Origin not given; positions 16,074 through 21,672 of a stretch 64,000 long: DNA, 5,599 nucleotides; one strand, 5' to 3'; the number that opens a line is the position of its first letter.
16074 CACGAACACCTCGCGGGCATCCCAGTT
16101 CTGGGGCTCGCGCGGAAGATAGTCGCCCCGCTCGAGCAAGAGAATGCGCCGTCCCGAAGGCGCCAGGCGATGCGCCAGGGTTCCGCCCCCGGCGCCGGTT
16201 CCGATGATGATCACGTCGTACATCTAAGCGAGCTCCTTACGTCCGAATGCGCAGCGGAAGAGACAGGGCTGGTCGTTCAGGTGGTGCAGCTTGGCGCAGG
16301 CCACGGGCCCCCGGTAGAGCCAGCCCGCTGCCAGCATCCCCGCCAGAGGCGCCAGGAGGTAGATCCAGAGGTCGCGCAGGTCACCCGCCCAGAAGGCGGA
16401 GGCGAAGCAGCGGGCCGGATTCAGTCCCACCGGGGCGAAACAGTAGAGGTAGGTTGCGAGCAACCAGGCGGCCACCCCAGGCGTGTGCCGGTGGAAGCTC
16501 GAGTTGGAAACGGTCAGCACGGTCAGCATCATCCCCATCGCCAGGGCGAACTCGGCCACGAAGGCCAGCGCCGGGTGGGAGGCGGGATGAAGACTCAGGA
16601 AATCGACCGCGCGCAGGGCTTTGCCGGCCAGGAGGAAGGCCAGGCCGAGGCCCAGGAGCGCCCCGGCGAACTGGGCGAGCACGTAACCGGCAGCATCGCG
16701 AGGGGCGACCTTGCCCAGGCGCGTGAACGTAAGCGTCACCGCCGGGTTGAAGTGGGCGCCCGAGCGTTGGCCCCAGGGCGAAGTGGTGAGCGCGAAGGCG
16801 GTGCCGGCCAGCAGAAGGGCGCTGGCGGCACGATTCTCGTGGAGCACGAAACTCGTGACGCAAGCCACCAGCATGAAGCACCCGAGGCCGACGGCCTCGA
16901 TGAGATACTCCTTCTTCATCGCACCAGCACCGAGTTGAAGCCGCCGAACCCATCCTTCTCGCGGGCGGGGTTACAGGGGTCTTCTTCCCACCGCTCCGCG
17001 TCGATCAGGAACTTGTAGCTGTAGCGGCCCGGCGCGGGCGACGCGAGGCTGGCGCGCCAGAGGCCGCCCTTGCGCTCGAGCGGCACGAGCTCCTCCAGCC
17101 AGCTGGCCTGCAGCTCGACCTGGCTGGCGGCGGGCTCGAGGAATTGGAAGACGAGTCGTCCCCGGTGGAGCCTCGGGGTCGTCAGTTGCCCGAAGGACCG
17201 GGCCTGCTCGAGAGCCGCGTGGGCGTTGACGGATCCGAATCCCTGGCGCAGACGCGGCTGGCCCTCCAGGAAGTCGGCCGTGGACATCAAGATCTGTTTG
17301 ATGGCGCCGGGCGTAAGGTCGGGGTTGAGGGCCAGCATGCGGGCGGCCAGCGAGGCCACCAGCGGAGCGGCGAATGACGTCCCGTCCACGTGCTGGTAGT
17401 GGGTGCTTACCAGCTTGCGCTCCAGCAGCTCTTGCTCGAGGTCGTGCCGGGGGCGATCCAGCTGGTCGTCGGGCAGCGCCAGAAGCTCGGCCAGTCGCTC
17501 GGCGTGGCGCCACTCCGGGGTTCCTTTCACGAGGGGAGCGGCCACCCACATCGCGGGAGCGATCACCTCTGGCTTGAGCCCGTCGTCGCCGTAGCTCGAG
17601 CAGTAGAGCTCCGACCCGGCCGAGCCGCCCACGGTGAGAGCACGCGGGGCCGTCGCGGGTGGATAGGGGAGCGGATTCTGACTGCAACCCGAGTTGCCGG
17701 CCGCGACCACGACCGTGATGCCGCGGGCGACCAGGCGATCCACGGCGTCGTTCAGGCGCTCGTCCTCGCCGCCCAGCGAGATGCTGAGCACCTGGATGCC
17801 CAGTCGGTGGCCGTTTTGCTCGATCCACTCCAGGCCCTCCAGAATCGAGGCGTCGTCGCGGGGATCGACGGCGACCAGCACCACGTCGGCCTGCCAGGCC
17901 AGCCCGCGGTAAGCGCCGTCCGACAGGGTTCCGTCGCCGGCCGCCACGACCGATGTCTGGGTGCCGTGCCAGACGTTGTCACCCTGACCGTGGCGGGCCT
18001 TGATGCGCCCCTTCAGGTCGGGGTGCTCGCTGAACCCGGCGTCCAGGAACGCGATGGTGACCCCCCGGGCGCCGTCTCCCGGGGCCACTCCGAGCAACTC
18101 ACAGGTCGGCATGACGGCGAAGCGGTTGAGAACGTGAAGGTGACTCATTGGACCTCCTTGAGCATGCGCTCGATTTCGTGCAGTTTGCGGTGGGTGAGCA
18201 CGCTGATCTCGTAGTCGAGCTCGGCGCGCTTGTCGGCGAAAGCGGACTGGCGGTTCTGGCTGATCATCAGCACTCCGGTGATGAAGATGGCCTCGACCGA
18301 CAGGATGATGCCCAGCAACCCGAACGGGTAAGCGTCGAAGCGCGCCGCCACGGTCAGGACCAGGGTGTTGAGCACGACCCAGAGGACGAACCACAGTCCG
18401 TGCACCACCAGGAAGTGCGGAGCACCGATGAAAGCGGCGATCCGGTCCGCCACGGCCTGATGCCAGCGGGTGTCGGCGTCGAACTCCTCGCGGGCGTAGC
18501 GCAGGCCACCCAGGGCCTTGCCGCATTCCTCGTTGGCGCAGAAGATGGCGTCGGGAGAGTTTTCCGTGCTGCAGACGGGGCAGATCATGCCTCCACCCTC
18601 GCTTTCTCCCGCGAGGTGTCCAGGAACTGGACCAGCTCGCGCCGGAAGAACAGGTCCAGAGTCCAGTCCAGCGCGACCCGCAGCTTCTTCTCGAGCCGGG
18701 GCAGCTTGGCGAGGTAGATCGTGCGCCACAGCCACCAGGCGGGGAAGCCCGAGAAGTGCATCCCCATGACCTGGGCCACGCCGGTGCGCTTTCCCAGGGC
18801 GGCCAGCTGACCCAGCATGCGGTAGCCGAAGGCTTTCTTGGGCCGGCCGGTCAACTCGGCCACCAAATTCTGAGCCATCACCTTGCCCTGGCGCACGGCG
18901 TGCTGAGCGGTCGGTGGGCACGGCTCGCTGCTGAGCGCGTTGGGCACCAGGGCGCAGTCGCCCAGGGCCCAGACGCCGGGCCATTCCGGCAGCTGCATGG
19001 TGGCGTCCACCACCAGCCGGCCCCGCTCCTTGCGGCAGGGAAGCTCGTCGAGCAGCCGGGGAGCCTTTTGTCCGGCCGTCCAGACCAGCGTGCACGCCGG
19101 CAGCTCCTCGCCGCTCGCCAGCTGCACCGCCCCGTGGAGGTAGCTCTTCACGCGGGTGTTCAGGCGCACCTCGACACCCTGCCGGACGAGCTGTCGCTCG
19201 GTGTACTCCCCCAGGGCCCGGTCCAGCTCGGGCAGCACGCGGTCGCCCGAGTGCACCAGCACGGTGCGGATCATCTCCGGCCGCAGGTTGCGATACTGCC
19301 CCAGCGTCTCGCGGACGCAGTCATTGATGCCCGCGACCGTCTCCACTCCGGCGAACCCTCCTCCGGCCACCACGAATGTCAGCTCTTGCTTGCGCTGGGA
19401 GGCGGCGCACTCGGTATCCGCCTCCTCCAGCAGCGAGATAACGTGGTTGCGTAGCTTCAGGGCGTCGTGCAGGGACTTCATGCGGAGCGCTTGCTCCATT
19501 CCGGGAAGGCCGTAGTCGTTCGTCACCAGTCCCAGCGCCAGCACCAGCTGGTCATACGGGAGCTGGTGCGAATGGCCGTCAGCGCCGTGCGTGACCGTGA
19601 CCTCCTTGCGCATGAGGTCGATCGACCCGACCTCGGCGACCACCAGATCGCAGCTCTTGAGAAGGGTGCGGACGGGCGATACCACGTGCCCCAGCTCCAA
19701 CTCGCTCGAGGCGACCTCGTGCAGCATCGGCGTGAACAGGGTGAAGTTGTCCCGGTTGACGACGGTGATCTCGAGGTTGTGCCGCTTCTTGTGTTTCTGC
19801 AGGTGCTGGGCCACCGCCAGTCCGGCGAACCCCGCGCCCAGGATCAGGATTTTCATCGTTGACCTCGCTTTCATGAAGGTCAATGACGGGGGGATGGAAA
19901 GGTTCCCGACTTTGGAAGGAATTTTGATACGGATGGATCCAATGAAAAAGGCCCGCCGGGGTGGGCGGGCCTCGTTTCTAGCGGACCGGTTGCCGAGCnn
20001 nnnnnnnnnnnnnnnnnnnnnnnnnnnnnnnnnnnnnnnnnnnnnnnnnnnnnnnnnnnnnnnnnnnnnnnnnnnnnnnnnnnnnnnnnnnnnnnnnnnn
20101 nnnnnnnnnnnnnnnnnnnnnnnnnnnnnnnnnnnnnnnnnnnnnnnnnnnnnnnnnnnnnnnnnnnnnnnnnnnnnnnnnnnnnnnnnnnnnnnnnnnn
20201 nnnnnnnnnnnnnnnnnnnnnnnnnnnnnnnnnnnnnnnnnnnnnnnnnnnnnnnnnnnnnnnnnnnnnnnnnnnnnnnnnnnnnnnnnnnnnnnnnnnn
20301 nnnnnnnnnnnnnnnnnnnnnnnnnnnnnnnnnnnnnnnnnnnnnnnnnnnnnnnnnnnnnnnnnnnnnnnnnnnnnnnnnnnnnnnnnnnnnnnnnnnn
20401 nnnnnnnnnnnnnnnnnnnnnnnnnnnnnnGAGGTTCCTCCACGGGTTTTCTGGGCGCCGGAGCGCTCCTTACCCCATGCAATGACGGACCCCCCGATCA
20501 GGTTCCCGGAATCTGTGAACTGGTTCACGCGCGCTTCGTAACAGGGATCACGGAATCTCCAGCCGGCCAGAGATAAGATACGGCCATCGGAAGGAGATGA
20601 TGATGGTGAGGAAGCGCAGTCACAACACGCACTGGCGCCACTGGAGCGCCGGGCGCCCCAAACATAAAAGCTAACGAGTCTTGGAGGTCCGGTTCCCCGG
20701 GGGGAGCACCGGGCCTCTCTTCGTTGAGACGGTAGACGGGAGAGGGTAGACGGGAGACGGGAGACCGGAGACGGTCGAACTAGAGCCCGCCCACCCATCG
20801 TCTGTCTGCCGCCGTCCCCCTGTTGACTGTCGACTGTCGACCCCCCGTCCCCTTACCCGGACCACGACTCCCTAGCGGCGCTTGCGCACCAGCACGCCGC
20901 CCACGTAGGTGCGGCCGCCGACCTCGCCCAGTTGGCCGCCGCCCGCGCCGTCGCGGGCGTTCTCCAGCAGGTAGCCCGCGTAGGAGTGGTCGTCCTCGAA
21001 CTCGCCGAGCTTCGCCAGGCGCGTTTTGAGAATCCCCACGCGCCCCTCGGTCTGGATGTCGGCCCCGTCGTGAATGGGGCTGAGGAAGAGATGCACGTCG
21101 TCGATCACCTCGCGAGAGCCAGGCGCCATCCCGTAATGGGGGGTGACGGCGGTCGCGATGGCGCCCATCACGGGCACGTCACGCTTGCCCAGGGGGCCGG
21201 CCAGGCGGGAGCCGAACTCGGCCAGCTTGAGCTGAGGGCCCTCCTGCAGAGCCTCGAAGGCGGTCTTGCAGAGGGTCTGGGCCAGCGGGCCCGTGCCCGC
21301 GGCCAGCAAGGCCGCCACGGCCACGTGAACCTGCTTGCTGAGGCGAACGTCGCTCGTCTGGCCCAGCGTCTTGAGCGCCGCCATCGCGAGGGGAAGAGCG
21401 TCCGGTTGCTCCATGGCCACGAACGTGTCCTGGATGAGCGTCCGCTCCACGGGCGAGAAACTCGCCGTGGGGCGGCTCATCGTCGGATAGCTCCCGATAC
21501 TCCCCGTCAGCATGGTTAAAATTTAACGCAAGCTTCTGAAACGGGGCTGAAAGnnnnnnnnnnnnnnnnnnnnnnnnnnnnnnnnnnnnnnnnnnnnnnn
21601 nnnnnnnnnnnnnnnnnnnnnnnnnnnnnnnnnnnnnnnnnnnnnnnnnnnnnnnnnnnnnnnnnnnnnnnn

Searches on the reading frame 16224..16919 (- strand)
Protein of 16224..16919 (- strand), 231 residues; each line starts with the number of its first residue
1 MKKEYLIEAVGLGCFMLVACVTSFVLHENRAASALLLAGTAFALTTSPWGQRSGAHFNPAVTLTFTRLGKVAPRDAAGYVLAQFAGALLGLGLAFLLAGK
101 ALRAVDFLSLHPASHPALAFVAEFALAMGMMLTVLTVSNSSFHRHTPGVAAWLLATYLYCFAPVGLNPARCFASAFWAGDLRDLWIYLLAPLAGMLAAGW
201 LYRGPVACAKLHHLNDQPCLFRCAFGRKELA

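Call 18: search_protein_families(library=pfam, proteins=[window:16224-16919:-], max_evalue=0.001)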
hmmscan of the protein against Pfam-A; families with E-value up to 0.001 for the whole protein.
window:16224-16919:- (231 aa): 1 family
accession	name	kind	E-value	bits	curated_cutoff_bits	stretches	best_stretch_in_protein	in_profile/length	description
PF00230.25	MIP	-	9.1e-24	84.9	25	1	3-202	9-222/222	Major intrinsic protein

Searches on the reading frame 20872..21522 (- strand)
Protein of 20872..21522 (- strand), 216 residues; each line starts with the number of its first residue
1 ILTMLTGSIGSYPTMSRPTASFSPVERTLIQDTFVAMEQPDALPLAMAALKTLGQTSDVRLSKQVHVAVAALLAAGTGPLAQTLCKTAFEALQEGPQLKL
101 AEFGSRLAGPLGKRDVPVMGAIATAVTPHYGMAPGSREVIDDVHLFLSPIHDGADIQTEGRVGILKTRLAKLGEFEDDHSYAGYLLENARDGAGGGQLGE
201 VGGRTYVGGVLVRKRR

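Call 5: search_protein_families(library=pfam, proteins=[window:20872-21522:-], max_evalue=0.01)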
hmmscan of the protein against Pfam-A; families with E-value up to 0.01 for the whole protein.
window:20872-21522:- (216 aa): 0 families

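Call 33: search_protein_families(library=ncbifam, proteins=[window:20872-21513:-], max_evalue=1)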
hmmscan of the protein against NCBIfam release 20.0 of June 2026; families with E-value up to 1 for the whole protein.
window:20872-21513:- (213 aa): 0 families

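Call 45: find_homologous_proteins(query=window:20872-21480:-, max_evalue=0.01)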
Query window:20872-21480:- (202 aa): 4 proteins with E <= 0.01 among 1938 candidates.
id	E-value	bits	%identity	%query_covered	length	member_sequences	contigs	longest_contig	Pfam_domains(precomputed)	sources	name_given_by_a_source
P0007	7.0e-126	435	100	100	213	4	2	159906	-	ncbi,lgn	-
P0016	3.5e-68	247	61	100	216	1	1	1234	-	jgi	jgi:hypothetical protein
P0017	1.2e-62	229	57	100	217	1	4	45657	-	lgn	-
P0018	7.9e-61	223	55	100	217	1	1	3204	-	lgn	-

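Call 47: find_encoding_contigs(protein=P0017, flank=10000, max_places=4)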
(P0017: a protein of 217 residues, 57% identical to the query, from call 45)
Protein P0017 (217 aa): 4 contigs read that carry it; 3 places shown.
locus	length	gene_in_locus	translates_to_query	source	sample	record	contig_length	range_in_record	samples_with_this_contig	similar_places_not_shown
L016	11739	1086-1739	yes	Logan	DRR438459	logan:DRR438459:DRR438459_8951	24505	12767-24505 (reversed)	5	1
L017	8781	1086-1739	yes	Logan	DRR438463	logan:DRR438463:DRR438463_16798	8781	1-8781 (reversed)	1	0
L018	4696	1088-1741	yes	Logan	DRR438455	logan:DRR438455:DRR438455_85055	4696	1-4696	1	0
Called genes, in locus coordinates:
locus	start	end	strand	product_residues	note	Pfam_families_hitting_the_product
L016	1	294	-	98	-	?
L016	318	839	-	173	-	PF02834:LigT_PEase, PF10469:AKAP7_NLS (weak), PF13563:2_5_RNA_ligase2, PF02834:LigT_PEase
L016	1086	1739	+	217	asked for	-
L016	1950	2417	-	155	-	PF07291:MauE (weak), PF07681:DoxX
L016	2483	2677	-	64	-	PF09962:DUF2196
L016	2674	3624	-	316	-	-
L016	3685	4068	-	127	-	-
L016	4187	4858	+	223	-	PF01590:GAF, PF13185:GAF_2, PF13492:GAF_3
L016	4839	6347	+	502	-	PF00501:AMP-binding, PF13193:AMP-binding_C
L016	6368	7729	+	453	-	PF00202:Aminotran_3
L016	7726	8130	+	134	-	PF01243:PNPOx_N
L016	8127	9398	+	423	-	PF00368:HMG-CoA_red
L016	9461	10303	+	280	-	PF01040:UbiA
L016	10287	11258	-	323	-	PF04311:DUF459 (faint)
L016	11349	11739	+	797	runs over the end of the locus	PF01326:PPDK_N, PF27448:Rph_4th, PF00391:PEP-utilizers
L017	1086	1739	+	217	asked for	-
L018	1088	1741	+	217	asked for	-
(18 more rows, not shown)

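Call 61: search_protein_families(library=padloc, proteins=[window:20872-21513:-], max_evalue=0.01)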
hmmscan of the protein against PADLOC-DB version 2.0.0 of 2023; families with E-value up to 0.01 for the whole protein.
window:20872-21513:- (213 aa): 0 families

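Call 80: search_protein_families(library=phrogs, proteins=[window:20872-21513:-], max_evalue=0.01)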
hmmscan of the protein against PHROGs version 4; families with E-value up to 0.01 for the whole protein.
window:20872-21513:- (213 aa): 0 families
